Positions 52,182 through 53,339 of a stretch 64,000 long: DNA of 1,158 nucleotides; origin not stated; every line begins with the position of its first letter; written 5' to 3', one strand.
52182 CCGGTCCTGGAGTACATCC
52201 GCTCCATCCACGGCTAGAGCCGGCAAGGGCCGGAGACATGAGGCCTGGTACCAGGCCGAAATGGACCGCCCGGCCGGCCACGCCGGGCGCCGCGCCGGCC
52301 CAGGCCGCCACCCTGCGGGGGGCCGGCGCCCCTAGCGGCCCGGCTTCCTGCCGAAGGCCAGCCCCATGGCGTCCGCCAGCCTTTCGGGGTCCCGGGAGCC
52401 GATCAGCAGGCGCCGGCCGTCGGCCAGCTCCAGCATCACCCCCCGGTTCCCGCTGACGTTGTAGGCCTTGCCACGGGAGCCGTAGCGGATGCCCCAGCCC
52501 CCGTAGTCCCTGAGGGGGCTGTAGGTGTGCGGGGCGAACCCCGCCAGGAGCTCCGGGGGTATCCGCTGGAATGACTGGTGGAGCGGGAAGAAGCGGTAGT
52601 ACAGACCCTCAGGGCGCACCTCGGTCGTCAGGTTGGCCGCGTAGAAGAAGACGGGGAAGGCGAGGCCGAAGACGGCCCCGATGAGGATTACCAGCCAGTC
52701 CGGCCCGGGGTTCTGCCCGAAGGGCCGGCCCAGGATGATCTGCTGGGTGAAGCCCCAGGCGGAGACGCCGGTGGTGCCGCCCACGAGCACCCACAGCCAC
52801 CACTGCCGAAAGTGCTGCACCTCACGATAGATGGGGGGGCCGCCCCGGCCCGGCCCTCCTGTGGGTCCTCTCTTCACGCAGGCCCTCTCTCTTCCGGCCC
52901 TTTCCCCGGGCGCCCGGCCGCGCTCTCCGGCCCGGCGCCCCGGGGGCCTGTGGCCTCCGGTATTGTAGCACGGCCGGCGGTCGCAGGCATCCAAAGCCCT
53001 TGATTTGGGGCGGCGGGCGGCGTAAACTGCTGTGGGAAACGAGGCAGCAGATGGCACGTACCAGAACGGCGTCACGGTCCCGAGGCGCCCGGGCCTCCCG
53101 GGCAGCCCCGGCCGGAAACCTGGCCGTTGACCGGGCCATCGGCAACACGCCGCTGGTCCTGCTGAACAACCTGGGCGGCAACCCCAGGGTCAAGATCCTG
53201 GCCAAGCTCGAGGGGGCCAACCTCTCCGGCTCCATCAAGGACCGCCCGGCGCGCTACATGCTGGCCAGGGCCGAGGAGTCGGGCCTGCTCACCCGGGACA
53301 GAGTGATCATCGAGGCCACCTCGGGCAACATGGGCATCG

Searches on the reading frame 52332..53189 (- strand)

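Call 18: search_protein_families(library=pfam, proteins=[window:52332-53189:-], max_evalue=0.01)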
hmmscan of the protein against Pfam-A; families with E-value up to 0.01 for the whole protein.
window:52332-53189:- (285 aa): 1 family
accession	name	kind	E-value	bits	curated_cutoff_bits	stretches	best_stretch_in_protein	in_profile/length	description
PF19638.4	DUF6141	-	2e-13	50.9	27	1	120-275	9-157/164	Family of unknown function (DUF6141)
